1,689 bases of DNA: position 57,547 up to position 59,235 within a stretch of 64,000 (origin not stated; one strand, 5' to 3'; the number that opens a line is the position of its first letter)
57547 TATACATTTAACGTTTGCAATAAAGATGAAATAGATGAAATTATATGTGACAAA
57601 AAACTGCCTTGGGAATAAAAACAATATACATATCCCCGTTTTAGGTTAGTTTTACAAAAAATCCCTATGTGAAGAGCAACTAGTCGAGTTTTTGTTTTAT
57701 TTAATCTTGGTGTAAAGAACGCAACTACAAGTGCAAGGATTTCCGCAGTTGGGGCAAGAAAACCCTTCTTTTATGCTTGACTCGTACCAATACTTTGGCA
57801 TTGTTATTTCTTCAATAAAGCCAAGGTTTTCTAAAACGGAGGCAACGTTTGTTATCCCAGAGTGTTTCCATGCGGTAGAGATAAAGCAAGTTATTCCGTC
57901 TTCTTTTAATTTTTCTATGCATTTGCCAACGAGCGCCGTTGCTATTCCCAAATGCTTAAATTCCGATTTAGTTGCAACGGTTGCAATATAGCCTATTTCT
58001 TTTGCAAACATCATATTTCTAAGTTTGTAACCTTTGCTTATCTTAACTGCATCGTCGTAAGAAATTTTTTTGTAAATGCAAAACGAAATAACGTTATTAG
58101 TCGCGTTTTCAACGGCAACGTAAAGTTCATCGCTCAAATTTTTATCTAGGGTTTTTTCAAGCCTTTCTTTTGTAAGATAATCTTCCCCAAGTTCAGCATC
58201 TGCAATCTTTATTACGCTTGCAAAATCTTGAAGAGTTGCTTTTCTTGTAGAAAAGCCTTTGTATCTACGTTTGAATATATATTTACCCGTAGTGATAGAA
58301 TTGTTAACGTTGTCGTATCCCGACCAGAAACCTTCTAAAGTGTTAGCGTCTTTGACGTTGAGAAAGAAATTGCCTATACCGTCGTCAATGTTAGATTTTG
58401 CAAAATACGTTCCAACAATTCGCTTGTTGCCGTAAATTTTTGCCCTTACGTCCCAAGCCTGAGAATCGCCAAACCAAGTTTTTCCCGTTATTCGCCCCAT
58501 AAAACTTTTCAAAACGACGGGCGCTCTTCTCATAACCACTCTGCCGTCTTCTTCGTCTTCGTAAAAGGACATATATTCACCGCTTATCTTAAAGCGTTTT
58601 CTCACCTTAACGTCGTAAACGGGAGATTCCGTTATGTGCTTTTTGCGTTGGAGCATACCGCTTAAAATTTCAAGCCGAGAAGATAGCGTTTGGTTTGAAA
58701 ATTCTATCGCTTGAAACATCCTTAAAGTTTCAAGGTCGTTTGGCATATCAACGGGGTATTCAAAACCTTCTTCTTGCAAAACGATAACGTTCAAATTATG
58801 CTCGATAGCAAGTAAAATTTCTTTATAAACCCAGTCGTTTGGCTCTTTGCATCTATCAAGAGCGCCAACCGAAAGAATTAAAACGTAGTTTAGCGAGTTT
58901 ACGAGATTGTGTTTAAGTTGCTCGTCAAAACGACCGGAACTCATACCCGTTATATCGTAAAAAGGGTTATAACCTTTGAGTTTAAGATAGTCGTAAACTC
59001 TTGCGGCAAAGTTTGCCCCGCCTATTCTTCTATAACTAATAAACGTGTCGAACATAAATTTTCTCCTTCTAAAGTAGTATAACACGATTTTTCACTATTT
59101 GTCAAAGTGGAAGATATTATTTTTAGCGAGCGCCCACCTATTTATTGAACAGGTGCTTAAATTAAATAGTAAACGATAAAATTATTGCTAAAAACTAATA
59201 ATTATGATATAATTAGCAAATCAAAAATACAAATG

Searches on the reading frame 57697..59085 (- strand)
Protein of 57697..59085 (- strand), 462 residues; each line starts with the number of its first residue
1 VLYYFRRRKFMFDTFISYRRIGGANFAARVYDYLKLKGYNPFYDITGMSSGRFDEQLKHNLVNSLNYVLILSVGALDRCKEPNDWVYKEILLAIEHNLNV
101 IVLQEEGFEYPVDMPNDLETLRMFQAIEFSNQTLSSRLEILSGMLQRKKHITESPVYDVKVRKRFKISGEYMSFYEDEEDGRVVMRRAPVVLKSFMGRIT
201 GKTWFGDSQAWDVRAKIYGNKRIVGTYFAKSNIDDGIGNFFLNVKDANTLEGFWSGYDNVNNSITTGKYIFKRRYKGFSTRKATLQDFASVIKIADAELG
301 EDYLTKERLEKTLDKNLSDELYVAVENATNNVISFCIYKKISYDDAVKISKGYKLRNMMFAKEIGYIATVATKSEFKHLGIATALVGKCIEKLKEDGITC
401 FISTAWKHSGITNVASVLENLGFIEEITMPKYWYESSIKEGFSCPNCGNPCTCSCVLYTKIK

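Call 78: search_protein_families(library=pfam, proteins=[window:57697-59085:-], max_evalue=0.00001)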
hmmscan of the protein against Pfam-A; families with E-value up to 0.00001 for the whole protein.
window:57697-59085:- (462 aa): 3 families
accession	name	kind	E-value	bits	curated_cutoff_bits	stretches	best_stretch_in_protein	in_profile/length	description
PF13676.11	TIR_2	-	3.7e-07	31.1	28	1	15-130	2-109/122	TIR domain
PF00583.31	Acetyltransf_1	-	2.2e-06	28.4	20.7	1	300-402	13-98/116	Acetyltransferase (GNAT) family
PF08445.16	FR47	-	4.3e-06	27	22.1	0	355-426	12-80/86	FR47-like protein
